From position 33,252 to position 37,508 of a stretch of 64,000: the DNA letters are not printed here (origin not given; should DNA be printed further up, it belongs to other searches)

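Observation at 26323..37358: An 11 kb operon of T9SS-secreted S8 protease, small lipoprotein, TonB-dependent receptor and T9SS-secreted lamin-tail-domain giant protein. It may be a proteolytic nutrient-capture locus, possibly for heme.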

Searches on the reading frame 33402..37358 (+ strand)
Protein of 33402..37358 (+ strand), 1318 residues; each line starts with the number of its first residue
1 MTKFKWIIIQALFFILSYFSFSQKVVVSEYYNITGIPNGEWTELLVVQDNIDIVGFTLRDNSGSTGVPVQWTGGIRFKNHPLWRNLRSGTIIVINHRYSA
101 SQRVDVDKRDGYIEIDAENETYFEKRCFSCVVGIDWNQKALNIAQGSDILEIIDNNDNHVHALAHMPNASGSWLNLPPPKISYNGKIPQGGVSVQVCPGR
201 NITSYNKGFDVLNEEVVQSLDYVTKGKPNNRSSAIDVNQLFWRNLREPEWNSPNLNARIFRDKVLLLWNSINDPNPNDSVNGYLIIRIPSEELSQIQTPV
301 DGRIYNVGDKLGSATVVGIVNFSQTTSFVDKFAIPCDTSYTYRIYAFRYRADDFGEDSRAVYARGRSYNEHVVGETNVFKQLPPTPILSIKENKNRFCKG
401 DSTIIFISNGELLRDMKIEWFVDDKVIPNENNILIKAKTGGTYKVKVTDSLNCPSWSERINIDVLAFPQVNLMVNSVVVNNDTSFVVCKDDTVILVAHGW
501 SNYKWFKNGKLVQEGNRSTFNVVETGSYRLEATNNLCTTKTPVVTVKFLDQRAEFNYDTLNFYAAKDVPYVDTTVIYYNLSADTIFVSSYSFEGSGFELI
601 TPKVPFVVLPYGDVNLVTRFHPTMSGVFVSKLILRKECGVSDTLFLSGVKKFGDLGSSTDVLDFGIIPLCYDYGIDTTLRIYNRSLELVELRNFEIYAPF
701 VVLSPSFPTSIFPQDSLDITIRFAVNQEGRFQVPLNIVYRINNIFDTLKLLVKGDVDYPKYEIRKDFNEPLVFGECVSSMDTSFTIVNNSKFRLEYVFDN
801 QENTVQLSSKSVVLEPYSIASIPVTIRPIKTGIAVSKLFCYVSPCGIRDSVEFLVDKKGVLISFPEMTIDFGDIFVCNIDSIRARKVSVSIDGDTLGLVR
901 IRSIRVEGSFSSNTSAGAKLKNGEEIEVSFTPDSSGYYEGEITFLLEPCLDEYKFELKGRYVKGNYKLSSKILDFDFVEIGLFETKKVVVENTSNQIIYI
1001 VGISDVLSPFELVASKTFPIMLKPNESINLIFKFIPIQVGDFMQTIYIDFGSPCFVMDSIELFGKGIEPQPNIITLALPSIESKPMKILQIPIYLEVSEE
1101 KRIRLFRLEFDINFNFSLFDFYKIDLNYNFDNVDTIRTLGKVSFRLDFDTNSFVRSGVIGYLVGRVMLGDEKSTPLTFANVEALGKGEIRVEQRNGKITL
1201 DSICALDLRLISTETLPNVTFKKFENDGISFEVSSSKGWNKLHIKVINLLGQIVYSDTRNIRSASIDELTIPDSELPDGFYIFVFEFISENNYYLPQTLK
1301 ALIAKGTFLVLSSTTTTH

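Call 4: search_protein_families(library=pfam, proteins=[window:33402-37358:+], max_evalue=0.01)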
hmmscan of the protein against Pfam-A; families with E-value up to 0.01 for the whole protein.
window:33402-37358:+ (1318 aa): 10 families
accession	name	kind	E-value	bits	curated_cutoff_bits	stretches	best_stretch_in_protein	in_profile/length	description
PF22073.2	Cep192_D4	-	8.1e-12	45.8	35.5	1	969-1066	7-111/112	Cep192 domain 4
PF24507.1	Ig_CFAP65_4th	-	1.5e-08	35.4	27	1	784-843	2-63/76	CFAP65, fourth Ig-like domain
PF15780.11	ASH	-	3.4e-05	24.4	27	1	972-1046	13-86/98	Abnormal spindle-like microcephaly-assoc'd, ASPM-SPD-2-Hydin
PF22066.2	Cep192_D8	-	5.4e-05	23.8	33.5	0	970-1049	10-85/101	Cep192 domain 8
PF22544.2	HYDIN_VesB_CFA65-like_Ig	-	5.6e-05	23.7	25.5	0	968-1049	5-85/100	HYDIN/CFA65/VesB-like, Ig-like domain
PF06832.18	BiPBP_C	-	0.00098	19.4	26.8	0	415-450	44-81/90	Penicillin-Binding Protein C-terminus Family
PF24798.1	Ig-CFAP74_4th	-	0.0011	19.5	28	0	662-746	6-88/95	CFAP74 forth Ig-like domain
PF22067.2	Cep192_D3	-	0.0011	19.5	27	0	919-960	54-98/99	Cep192 domain 3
PF21633.3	MOV-10_Ig-like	-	0.0025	18.4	27.4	0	987-1051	37-107/126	Helicase MOV-10, Ig-like domain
PF06092.17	DUF943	-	0.0043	17.1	25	0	374-513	19-149/151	Enterobacterial putative membrane protein (DUF943)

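Call 5: search_protein_families(library=ncbifam, proteins=[window:33402-37358:+], max_evalue=0.01)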
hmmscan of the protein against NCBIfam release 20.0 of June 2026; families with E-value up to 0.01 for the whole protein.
window:33402-37358:+ (1318 aa): 1 family
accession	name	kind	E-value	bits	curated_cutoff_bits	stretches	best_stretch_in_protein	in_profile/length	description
NF012200.0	choice_anch_D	domain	1.7e-09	38.2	45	1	964-1052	15-105/108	choice-of-anchor D domain-containing protein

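Call 25: search_solved_structures(query=window:33402-37355:+, max_evalue=0.01)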
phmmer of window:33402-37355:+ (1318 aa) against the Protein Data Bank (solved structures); distinct sequences matched with E-value up to 0.01: 0.

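Call 35: find_homologous_proteins(query=window:33402-37355:+, max_evalue=0.001)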
Query window:33402-37355:+ (1318 aa): 180 proteins with E <= 0.001 among 6951 candidates; the best 120 are listed.
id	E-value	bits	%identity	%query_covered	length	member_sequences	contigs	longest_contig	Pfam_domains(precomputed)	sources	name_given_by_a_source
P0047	0.0e+0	2997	100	100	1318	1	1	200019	PF22073.3,PF22544.3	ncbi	-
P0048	0.0e+0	1943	63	99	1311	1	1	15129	PF22073.3,PF22060.3,PF15780.12,PF24798.3,PF22066.3,PF22067.3,PF24507.2,PF22544.3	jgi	jgi:hypothetical protein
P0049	0.0e+0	1918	62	99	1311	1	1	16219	PF22073.3,PF22060.3,PF15780.12,PF07610.18,PF24798.3,PF22066.3,PF22067.3,PF22544.3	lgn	-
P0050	0.0e+0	1896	62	99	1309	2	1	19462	PF22073.3,PF15780.12,PF07610.18,PF22066.3,PF22067.3,PF24507.2,PF22544.3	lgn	-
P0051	0.0e+0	1885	61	99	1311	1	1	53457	PF22073.3,PF22060.3,PF15780.12,PF24798.3,PF22066.3,PF22067.3,PF22544.3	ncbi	-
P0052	0.0e+0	1172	41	97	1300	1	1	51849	PF22073.3,PF15780.12,PF12371.15,PF22544.3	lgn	-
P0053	0.0e+0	1163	43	96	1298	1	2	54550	PF22073.3,PF24798.3,PF18962.8,PF22066.3,PF22544.3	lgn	-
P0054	0.0e+0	1142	42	97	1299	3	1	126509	PF22073.3,PF15780.12,PF18962.8,PF22544.3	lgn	-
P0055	0.0e+0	1133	42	97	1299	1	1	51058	PF22073.3,PF15780.12,PF24798.3,PF18962.8,PF22066.3,PF22544.3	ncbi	ncbi:MAG: choice-of-anchor D domain-containing protein [Candidatus Kapaibacteriales bacterium]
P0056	0.0e+0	1131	41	97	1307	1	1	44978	PF22073.3,PF15780.12,PF24798.3,PF18962.8,PF22544.3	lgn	-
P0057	0.0e+0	1129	43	94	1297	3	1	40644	PF07610.18,PF19081.7,PF22544.3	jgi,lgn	jgi:archaellum component FlaG (FlaF/FlaG flagellin family)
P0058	0.0e+0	1117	41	98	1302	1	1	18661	PF22073.3,PF15780.12,PF24798.3,PF18962.8,PF22544.3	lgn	-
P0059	0.0e+0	1113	41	96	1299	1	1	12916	PF22073.3,PF24798.3,PF18962.8,PF06832.19,PF22544.3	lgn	-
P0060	0.0e+0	1112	43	95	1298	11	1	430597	PF22073.3,PF15780.12,PF07610.18,PF24798.3,PF22066.3,PF22544.3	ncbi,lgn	ncbi:MAG: choice-of-anchor D domain-containing protein [Bacteroidota bacterium]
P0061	0.0e+0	1105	41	95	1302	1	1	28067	PF22073.3,PF15780.12,PF22066.3,PF22544.3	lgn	-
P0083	5.1e-186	639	32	91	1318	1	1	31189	PF07610.18,PF00963.25,PF22544.3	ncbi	-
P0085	7.7e-184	632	31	90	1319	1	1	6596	PF22073.3,PF21633.4,PF15780.12,PF07610.18,PF00963.25,PF18962.8,PF22544.3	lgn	-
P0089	1.6e-172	594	31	96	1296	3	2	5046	PF22073.3,PF07610.18,PF00963.25,PF18962.8,PF22066.3,PF22067.3,PF22544.3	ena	-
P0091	1.3e-171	591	31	92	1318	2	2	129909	PF22544.3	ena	-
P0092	4.3e-171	589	34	80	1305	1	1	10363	PF22073.3,PF00963.25,PF18962.8,PF19081.7,PF22544.3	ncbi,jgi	jgi:hypothetical protein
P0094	2.0e-163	564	31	92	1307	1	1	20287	PF22073.3,PF15780.12,PF00932.26,PF00963.25,PF18962.8,PF22544.3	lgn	-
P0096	2.6e-160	554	30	97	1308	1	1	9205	PF22073.3,PF15780.12,PF07610.18,PF24798.3,PF18962.8,PF22066.3,PF24507.2,PF22544.3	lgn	-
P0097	1.9e-157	544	30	98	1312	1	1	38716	PF22073.3,PF15780.12,PF18962.8,PF19081.7,PF22544.3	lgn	-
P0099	2.4e-155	537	29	96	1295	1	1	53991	PF18962.8,PF22544.3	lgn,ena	-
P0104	1.8e-149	518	30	92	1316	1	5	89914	PF00963.25,PF18962.8,PF22544.3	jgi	jgi:hypothetical protein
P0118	5.6e-138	480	29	83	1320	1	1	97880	PF22073.3,PF15780.12,PF18962.8,PF22544.3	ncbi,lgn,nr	ncbi:MAG: hypothetical protein NT007_16955 [Candidatus Kapabacteria bacterium]|nr:hypothetical prote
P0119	1.3e-136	475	28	91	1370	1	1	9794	PF22073.3,PF15780.12,PF07610.18,PF00932.26,PF22067.3,PF22544.3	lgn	-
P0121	4.4e-136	473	29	91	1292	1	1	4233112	PF18962.8,PF22544.3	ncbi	-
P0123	5.7e-136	473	31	81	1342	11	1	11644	PF18962.8,PF22067.3,PF22544.3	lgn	-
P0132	4.4e-129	450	28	98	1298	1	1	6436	PF22073.3,PF15780.12,PF18962.8,PF22066.3,PF19081.7,PF22544.3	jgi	jgi:hypothetical protein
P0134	2.7e-128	448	30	91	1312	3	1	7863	PF15780.12,PF00932.26,PF18962.8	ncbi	-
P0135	2.1e-127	445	30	92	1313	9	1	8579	PF22073.3,PF00932.26,PF18962.8,PF22067.3,PF19081.7,PF22544.3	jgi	jgi:hypothetical protein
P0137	8.0e-127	443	28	92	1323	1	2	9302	PF22073.3,PF15780.12,PF18962.8,PF22544.3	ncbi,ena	-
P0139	3.5e-126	441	28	99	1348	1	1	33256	PF07610.18,PF18962.8,PF22544.3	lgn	-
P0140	7.7e-126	439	28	92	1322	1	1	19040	PF18962.8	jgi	-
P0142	5.7e-124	433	36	37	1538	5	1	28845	PF00801.27,PF07610.18,PF00932.26,PF00963.25,PF22067.3,PF24507.2,PF19081.7,PF22544.3,PF18911.7,PF22073.3,PF15780.12,PF12371.15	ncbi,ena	-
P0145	1.5e-120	422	27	97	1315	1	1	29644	PF22073.3,PF15780.12,PF18962.8,PF22544.3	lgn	-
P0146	1.5e-120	422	28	92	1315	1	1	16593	PF15780.12,PF07610.18,PF18962.8,PF22544.3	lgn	-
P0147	3.5e-120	421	28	92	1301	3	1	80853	PF00932.26,PF22544.3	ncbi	-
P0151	2.9e-118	414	27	92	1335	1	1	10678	PF22073.3,PF24771.4,PF15780.12,PF18962.8,PF06832.19,PF19081.7,PF22544.3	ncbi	-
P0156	1.8e-116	408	26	97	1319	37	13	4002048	PF22073.3,PF13895.13,PF15780.12,PF07610.18,PF00932.26,PF22067.3,PF24507.2,PF19081.7,PF22544.3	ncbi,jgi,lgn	jgi:hypothetical protein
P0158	9.9e-116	406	26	98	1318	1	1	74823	PF22073.3,PF13895.13,PF15780.12,PF07610.18,PF22067.3,PF24507.2,PF19081.7,PF22544.3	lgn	-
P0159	3.0e-114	401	30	80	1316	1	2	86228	PF22073.3,PF18962.8,PF19081.7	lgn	-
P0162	2.4e-113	398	30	77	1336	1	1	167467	PF00963.25,PF18962.8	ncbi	-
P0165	5.3e-106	374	26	93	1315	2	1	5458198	PF00963.25,PF18962.8,PF22544.3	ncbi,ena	-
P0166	2.9e-104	368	27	91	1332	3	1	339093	PF15780.12,PF18962.8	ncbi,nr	ncbi:MAG: hypothetical protein M9949_04555 [Candidatus Kapabacteria bacterium]|nr:hypothetical prote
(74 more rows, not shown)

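Call 37: find_encoding_contigs(protein=P0156, flank=10000, max_places=1)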
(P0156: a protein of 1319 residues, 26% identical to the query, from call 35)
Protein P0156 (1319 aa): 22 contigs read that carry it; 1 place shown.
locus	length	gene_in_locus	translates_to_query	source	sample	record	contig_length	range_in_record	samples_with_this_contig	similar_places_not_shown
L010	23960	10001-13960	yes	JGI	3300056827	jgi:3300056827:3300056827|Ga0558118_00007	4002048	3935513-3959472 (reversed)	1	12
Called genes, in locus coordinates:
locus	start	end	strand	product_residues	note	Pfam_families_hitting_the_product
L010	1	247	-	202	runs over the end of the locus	PF04471:Mrr_cat, PF13156:Mrr_cat_2 (weak), PF22722:NA-iREase1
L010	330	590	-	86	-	-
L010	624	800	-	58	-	-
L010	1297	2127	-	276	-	PF14805:THDPS_N_2, PF25087:GMPPB_C (faint), PF00132:Hexapep (weak), PF14602:Hexapep_2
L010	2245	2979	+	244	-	PF00923:TAL_FSA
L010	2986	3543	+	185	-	PF00578:AhpC-TSA (weak)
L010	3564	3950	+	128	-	PF02152:FolB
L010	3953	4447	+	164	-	PF01288:HPPK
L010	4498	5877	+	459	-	PF00512:HisKA, PF02518:HATPase_c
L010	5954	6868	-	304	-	-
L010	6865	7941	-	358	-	PF03150:CCP_MauG, PF00034:Cytochrom_C (faint)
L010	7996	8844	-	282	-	PF20243:MbnP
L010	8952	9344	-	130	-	-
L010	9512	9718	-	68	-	PF02518:HATPase_c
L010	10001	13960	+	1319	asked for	PF00932:LTD (faint), PF13895:Ig_2 (faint), PF19081:Ig_7 (weak), PF07610:DUF1573 (weak), PF15780:ASH (faint), PF22067:Cep192_D3 (faint), PF22073:Cep192_D4 (faint), PF22544:HYDIN_VesB_CFA65-like_Ig (faint), +1 more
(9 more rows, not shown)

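Call 38: find_encoding_contigs(protein=P0121, flank=10000, max_places=1)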
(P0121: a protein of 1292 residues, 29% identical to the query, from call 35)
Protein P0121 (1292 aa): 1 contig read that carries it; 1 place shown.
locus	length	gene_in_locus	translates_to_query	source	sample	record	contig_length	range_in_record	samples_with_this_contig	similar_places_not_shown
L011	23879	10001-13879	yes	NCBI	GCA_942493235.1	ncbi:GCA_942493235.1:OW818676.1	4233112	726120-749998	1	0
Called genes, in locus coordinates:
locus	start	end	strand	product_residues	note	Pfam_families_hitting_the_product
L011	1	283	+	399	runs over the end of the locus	PF00072:Response_reg, PF13487:HD_5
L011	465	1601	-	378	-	PF13175:AAA_15 (weak), PF13476:AAA_23, PF02463:SMC_N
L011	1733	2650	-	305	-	-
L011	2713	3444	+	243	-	PF13398:Peptidase_M50B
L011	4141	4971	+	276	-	PF01048:PNP_UDP_1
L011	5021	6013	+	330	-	-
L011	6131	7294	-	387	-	PF00226:DnaJ, PF01556:DnaJ_C, PF00684:DnaJ_CXXCXGXG, PF15777:Anti-TRAP (faint)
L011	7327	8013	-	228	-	PF01025:GrpE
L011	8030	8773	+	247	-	PF02245:Pur_DNA_glyco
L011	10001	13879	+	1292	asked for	PF22544:HYDIN_VesB_CFA65-like_Ig (faint), PF18962:Por_Secre_tail (weak)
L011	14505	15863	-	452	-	PF00091:Tubulin, PF12327:FtsZ_C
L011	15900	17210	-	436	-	PF11104:PilM_2 (faint), PF02491:SHS2_FTSA, PF06723:MreB_Mbl, PF14450:FtsA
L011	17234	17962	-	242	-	PF08478:POTRA_1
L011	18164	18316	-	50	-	-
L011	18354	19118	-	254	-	-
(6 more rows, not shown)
